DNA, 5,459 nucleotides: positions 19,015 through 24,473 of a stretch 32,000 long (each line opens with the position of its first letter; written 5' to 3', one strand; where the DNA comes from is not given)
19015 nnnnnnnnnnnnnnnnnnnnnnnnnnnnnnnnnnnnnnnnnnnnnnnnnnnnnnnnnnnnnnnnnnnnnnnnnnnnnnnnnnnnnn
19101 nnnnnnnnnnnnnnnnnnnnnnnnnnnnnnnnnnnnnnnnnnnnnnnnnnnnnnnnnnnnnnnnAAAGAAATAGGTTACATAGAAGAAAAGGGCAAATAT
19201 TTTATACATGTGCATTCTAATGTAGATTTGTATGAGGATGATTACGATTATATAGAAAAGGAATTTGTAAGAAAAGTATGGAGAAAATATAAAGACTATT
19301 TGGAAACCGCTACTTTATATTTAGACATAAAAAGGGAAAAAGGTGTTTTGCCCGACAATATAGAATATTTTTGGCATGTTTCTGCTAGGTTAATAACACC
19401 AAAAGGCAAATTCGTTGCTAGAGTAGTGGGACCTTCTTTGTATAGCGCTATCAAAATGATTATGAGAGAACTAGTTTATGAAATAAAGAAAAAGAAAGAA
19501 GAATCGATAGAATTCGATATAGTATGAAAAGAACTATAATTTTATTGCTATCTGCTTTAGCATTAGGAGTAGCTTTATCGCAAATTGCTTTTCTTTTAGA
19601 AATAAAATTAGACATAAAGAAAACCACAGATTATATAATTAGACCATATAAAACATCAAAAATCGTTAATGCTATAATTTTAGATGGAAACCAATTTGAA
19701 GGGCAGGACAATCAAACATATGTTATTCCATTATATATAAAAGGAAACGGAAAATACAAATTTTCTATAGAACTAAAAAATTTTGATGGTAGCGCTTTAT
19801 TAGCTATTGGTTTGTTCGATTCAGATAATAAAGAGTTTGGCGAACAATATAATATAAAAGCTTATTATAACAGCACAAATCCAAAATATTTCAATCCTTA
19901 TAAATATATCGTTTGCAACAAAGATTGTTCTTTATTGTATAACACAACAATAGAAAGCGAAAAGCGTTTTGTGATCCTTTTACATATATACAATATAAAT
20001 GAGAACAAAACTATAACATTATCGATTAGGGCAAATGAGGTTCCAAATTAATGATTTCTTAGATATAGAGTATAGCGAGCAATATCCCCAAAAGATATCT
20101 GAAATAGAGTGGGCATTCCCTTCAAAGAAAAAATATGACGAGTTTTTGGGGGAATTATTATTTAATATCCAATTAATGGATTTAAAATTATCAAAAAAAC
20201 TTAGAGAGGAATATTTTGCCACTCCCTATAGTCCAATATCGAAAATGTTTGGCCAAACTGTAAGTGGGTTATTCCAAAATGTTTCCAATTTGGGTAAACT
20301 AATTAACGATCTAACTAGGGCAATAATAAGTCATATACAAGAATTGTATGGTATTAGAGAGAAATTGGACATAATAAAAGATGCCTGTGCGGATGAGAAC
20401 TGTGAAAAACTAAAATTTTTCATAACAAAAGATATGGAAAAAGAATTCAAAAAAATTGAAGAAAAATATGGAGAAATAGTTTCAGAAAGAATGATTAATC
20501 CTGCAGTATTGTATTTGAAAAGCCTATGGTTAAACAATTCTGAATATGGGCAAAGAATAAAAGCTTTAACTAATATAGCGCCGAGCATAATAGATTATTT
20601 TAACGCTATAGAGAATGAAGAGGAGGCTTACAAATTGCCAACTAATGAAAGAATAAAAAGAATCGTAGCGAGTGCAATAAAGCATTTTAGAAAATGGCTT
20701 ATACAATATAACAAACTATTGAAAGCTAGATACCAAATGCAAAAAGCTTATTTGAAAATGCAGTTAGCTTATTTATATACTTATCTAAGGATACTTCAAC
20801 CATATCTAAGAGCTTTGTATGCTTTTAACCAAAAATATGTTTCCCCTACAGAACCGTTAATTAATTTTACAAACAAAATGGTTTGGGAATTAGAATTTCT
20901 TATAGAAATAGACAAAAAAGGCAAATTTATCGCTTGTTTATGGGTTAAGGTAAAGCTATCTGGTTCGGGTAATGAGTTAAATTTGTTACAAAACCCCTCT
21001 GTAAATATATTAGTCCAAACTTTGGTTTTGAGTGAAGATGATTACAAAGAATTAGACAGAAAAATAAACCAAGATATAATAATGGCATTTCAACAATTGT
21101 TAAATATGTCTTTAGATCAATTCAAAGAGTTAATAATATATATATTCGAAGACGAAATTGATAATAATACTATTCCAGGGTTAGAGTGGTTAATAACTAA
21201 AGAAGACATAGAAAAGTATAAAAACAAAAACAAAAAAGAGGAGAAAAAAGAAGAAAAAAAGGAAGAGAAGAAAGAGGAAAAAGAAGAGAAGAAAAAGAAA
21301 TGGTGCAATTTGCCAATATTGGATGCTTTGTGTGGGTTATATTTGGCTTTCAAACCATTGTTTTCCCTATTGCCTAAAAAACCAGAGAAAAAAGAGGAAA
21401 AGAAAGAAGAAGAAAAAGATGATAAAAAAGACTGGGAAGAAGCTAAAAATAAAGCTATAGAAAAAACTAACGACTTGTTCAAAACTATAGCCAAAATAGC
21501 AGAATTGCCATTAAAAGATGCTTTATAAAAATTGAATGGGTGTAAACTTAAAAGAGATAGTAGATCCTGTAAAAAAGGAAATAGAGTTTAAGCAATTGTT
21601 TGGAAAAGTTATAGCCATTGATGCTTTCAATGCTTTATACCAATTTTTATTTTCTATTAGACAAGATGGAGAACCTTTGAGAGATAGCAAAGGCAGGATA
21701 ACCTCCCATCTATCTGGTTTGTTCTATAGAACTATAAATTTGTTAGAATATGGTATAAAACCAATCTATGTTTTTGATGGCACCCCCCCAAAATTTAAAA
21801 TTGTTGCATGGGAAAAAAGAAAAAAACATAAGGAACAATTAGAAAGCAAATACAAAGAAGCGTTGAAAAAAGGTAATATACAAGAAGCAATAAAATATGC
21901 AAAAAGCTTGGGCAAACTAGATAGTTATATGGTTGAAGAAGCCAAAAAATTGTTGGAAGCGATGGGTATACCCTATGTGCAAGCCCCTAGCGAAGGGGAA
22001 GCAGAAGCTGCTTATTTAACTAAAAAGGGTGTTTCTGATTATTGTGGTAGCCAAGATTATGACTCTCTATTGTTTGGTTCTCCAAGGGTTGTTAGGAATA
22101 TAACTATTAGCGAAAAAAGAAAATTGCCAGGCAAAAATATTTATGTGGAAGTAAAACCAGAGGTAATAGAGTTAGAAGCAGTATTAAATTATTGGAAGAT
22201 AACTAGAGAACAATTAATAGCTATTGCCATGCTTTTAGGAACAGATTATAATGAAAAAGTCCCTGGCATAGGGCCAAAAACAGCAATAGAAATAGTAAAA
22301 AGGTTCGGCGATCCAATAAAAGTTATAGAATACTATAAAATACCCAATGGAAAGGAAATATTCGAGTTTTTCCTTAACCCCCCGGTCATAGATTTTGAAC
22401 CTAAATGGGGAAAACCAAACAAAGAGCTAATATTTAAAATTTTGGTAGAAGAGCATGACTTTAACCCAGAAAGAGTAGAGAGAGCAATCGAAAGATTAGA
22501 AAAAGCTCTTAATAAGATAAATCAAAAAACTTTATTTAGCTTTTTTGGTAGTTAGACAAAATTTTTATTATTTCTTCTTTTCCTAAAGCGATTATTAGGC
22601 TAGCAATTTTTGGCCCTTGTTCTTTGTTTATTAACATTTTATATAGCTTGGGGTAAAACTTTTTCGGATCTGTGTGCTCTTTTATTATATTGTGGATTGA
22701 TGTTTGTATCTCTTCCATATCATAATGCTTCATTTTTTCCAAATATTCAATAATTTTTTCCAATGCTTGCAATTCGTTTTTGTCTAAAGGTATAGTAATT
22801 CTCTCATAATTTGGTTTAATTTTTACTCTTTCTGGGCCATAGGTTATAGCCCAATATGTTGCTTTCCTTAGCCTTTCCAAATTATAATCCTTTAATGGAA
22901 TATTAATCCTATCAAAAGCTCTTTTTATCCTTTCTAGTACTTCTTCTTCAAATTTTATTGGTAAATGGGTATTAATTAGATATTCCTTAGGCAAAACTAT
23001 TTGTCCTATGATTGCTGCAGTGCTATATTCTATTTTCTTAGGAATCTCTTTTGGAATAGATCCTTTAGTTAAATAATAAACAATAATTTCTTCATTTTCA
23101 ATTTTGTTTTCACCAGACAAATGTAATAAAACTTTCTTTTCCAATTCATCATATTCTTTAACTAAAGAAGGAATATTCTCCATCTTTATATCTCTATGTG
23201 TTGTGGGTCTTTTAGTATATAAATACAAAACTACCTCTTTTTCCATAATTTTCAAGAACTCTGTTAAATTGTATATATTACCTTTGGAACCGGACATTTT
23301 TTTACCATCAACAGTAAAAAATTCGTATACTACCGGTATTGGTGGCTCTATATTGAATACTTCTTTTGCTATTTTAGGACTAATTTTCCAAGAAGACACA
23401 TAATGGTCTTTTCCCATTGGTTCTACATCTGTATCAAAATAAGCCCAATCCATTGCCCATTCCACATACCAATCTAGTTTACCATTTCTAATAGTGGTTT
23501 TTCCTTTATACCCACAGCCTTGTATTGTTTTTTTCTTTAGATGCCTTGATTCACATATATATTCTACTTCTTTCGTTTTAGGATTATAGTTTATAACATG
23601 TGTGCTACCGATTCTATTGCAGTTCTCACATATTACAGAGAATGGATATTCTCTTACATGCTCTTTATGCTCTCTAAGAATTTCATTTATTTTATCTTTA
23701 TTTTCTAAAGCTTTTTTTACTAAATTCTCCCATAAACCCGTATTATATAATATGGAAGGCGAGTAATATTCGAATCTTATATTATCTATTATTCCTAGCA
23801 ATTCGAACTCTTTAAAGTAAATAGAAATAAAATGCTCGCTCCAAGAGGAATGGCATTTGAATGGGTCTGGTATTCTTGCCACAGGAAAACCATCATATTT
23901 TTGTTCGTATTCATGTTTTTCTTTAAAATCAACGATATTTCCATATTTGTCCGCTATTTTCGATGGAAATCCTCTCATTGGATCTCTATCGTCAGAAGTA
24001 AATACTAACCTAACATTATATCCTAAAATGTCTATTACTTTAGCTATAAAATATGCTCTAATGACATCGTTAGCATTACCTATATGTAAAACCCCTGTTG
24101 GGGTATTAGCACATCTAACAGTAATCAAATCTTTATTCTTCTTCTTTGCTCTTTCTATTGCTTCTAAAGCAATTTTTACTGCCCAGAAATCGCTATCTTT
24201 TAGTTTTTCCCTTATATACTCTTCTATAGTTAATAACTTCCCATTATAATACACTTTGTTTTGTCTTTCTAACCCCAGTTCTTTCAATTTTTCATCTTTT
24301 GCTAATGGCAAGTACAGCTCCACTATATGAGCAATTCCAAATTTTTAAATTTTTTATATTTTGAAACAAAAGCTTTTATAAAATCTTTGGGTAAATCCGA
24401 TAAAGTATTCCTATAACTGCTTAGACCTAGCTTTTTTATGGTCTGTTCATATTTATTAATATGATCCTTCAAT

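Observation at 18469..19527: CBS-domain protein with an HPF/RaiA-like C-terminal domain, directly downstream of EF-1alpha and S10: candidate archaeal ribosome-hibernation/energy-sensing factor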

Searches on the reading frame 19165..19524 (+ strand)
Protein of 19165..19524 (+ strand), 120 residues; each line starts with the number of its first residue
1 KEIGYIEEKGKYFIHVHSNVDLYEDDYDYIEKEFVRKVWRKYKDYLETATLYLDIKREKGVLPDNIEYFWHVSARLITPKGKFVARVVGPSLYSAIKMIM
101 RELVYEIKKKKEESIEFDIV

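Call 3: search_protein_families(library=pfam, proteins=[window:19165-19524:+], max_evalue=10)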
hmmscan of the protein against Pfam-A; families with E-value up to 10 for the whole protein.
window:19165-19524:+ (120 aa): 1 family
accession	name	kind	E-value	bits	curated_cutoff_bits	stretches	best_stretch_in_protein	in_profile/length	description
PF02482.25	Ribosomal_S30AE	-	0.018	16.2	23.7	1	19-112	7-85/88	Sigma 54 modulation protein / S30EA ribosomal protein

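Call 4: search_protein_families(library=ncbifam, proteins=[window:19165-19524:+], max_evalue=10)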
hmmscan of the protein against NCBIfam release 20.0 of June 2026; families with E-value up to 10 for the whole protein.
window:19165-19524:+ (120 aa): 1 family
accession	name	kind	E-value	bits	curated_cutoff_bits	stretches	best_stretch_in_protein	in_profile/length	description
TIGR00741.1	yfiA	equivalog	0.02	15.3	40.9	1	19-114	9-95/102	ribosome hibernation-promoting factor, HPF/YfiA family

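Call 35: search_solved_structures(query=A4, max_evalue=1, show_alignments=0)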
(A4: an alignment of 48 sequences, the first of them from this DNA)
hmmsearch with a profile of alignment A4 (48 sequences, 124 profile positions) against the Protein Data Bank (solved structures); distinct sequences matched with E-value up to 1: 42.
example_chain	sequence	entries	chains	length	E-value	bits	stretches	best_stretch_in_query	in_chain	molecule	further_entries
9sr9_H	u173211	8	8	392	2.8e-34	120.7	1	2-120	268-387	Dehydrogenase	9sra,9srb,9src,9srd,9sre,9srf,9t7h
9l96_a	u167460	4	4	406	2.5e-16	62.7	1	9-113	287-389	CBS domain-containing protein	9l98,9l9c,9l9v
4v8h_AX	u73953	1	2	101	1.8e-07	34.1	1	10-113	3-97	Probable sigma(54) modulation protein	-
6h4n_x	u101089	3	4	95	3.9e-07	33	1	10-109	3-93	Ribosome hibernation promoting factor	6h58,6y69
2rql_A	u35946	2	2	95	4.9e-07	32.7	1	10-109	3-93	Probable sigma-54 modulation protein | Ribosome hibernation promoting factor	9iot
9t0z_9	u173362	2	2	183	2.6e-06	30.4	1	27-109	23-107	Ribosome hibernation promoting factor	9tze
12dq_1y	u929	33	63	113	1e-05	28.5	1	65-116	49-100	Ribosome-associated inhibitor A | Protein yfiA | Protein Y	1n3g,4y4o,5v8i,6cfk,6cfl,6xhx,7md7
4v8i_AY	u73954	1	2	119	1.2e-05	28.3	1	65-116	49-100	Ribosome-associated inhibitor A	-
1l4s_A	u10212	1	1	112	1.2e-05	28.2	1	66-116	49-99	Protein yfiA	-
5fdu_1x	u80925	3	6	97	2.4e-05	27.3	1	66-112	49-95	Ribosome-associated inhibitor A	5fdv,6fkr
9sda_9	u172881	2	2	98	6.7e-05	25.8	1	8-108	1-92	Ribosome hibernation promoting factor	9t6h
1imu_A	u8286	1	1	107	8.1e-05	25.6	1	64-120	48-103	HYPOTHETICAL PROTEIN HI0257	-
5njt_x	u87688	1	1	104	0.00015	24.7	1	9-113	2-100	Ribosome hibernation promotion factor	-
4v4g_Aa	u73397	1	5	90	0.00016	24.6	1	65-105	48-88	protein Y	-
8uu4_w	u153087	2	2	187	0.00027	23.9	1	25-111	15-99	Ribosome hibernation promoting factor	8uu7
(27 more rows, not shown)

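Call 43: predict_structure(alignment_id=A4)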
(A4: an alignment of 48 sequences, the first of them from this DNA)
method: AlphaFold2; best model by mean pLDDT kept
length: 115 residues; sequences in the alignment: 48
mean_pLDDT: 93.3   pTM: 0.84
mean pLDDT of the five models: 93.3, 93.0, 92.9, 92.5, 91.9
residues with pLDDT >= 90: 94; 70-90: 15; 50-70: 5; < 50: 1
segments of 3 or more residues with pLDDT < 50: none
pLDDT, mean of each block of 10 residues (from residue 1): 82 98 98 97 98 81 93 98 97 98 95 72
secondary structure, 60 per line:
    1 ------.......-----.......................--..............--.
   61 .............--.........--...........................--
elements in order: E7-13 H19-41 E44-57 E60-73 E76-84 H87-113

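Call 48: fold_search(model_id=the predicted structure, library=pdb)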
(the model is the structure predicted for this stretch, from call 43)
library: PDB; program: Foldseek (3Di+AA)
matches with E <= 10: 1124; with E <= 0.001: 30
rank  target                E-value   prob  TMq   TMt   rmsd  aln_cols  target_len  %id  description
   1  8uu4_w                5.9e-07  1.00  0.70  0.78   3.1       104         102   22  Cryo-EM structure of the Listeria innocua 70S ribosome in complex with HPF (structure I-A) (released 2024-02-28)
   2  4hei_A                8.8e-07  1.00  0.68  0.83   2.1       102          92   20  2A X-RAY STRUCTURE OF HPF from VIBRIO CHOLERAE (released 2012-10-24)
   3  8uu7_w                1.1e-06  1.00  0.73  0.84   2.9       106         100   21  Cryo-EM structure of the Listeria innocua 70S ribosome in complex with HflXr, HPF, and E-site tRNA (structure II-B) (released 2024-02-28)
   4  5mmj_y                2.4e-06  1.00  0.74  0.73   2.9       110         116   15  Structure of the small subunit of the chloroplast ribosome (released 2017-01-11)
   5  5x8r_y                3.1e-06  1.00  0.70  0.74   3.6       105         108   15  Structure of the 30S small subunit of chloroplast ribosome from spinach (released 2017-06-07)
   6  6eri_BV               4.3e-06  1.00  0.71  0.76   3.2       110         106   16  Structure of the chloroplast ribosome with chl-RRF and hibernation-promoting factor (released 2018-04-18)
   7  28lu_y                5.2e-06  1.00  0.69  0.55   4.1       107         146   16  Structure of the Chlamydomonas reinhardtii chlororibosome with factor pY (released 2026-04-01)
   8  4hei_B                6.7e-06  1.00  0.66  0.81   2.2       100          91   19  2A X-RAY STRUCTURE OF HPF from VIBRIO CHOLERAE (released 2012-10-24)
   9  5ngm_Av               9.4e-06  1.00  0.69  0.51   2.9       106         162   18  2.9S structure of the 70S ribosome composing the S. aureus 100S complex (released 2017-10-04)
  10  5zep_x                1.0e-05  1.00  0.67  0.76   2.8        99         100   14  M. smegmatis hibernating state 70S ribosome structure (released 2018-09-26)
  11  3tqm_C                1.2e-05  1.00  0.64  0.78   3.6       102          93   16  Structure of an ribosomal subunit interface protein from Coxiella burnetii (released 2011-09-28)
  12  4v8i_AY               1.4e-05  1.00  0.61  0.72   3.5       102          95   17  Crystal structure of YfiA bound to the 70S ribosome. (released 2014-07-09)
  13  2rql_MODEL_1_A        1.6e-05  1.00  0.66  0.78   2.3       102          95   20  Solution structure of the E. coli ribosome hibernation promoting factor HPF (released 2010-02-02)
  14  6qbz_MODEL_1_A        2.1e-05  1.00  0.59  0.61   4.3       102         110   18  Solution structure of the N-terminal domain of the Staphylococcus aureus Hibernation Promoting Factor (released 2019-06-19)
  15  2ywq_C                2.2e-05  1.00  0.54  0.67   4.8        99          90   17  Crystal structure of Thermus thermophilus Protein Y N-terminal domain (released 2008-04-15)
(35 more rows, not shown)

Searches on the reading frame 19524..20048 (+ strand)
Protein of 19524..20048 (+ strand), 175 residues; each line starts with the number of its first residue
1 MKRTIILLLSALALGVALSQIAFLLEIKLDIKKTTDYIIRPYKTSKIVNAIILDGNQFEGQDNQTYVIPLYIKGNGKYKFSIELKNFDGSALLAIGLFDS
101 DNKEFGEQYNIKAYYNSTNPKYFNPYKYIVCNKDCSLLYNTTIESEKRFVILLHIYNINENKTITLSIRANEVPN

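Call 3: search_protein_families(library=pfam, proteins=[window:19524-20048:+], max_evalue=10)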
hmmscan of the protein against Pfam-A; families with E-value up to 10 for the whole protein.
window:19524-20048:+ (175 aa): 1 family
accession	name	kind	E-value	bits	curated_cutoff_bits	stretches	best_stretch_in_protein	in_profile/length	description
PF24731.1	DUF7683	-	0.11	13.3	27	1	66-112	2-48/73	Domain of unknown function (DUF7683)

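Call 75: search_protein_families(library=padloc, proteins=[window:19524-20048:+], max_evalue=0.01)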
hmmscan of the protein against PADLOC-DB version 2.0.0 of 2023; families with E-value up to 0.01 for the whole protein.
window:19524-20048:+ (175 aa): 0 families

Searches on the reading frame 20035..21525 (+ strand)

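Call 3: search_protein_families(library=pfam, proteins=[window:20035-21525:+], max_evalue=10)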
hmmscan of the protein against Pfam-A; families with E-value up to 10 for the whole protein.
window:20035-21525:+ (497 aa): 10 families
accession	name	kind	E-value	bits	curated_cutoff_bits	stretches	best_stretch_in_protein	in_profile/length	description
PF20644.2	Rrn7_cyclin_N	-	0.099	13.2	24.1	1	365-439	32-94/126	Rrn7/TAF1B, N-terminal cyclin domain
PF00522.23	VPR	-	0.22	12.1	25.5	1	193-259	9-66/83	VPR/VPX protein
PF02862.22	DDHD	-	0.4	11.2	28.3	1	397-477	155-216/258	DDHD domain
PF22770.2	POP1_C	-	0.58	10.8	24.3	1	386-476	23-95/174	POP1 C-terminal domain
PF12220.14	U1snRNP70_N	-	1.2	10.1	23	1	390-422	50-86/92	U1 small nuclear ribonucleoprotein of 70kDa MW N terminal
PF17875.7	RPA43_OB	-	3.4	8.6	27.6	1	370-424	26-79/115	RPA43 OB domain in RNA Pol I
PF04557.20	tRNA_synt_1c_R2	-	4.1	8.7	25.1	1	388-420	17-49/94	Glutaminyl-tRNA synthetase, non-specific RNA binding region part 2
PF16679.11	CDT1_C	-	4.5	8.3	25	0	400-435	8-44/96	DNA replication factor Cdt1 C-terminal domain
PF13086.12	AAA_11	-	6.8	6.8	27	1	395-480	119-177/257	AAA domain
PF17887.7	Jak1_Phl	-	9.1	6.6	26.1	1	382-425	39-84/140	Jak1 pleckstrin homology-like domain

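Call 75: search_protein_families(library=padloc, proteins=[window:20035-21525:+], max_evalue=0.01)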
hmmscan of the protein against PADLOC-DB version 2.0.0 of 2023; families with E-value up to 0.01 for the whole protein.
window:20035-21525:+ (497 aa): 0 families

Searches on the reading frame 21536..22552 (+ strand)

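Call 59: search_protein_families(library=pfam, proteins=[window:21536-22552:+], max_evalue=0.001)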
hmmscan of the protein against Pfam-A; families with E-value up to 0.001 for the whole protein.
window:21536-22552:+ (339 aa): 2 families
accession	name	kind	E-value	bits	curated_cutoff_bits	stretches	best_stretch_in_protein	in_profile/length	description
PF00867.23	XPG_I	-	1.7e-28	99.3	24.9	1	144-237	1-89/89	XPG I-region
PF00752.23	XPG_N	-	8.3e-22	78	22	1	1-101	1-100/101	XPG N-terminal domain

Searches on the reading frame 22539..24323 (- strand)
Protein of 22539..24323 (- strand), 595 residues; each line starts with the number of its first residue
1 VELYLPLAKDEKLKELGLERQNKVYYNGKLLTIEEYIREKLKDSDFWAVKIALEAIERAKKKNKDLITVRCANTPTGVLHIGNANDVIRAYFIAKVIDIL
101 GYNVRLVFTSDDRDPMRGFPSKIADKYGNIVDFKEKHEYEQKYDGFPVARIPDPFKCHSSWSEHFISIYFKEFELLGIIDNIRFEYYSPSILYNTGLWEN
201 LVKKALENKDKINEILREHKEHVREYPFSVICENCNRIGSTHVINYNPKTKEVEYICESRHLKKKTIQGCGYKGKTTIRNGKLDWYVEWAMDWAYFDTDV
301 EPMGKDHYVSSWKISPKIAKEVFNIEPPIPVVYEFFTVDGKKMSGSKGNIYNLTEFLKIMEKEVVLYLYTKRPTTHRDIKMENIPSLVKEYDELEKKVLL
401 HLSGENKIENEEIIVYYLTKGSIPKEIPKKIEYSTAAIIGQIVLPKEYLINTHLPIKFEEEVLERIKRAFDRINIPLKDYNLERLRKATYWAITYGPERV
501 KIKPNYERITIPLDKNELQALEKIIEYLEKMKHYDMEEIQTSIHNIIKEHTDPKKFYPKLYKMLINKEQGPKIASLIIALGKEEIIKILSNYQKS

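Call 59: search_protein_families(library=pfam, proteins=[window:22539-24323:-], max_evalue=0.001)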
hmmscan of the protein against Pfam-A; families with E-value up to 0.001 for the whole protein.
window:22539-24323:- (595 aa): 5 families
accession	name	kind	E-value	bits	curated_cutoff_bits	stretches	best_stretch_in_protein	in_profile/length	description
PF01921.24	tRNA-synt_1f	-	2.7e-87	293.5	27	1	46-415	2-353/360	tRNA synthetases class I (K)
PF19269.4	Anticodon_2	-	1.7e-06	28.9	23.6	1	515-587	62-135/141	Anticodon binding domain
PF01406.26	tRNA-synt_1e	-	1.1e-05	25.4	27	0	63-112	7-56/301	tRNA synthetases class I (C) catalytic domain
PF09334.17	tRNA-synt_1g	-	2.3e-05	23.8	20.1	0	331-382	316-367/391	tRNA synthetases class I (M)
PF01480.22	PWI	-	0.00064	20.4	22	0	513-570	15-70/72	PWI domain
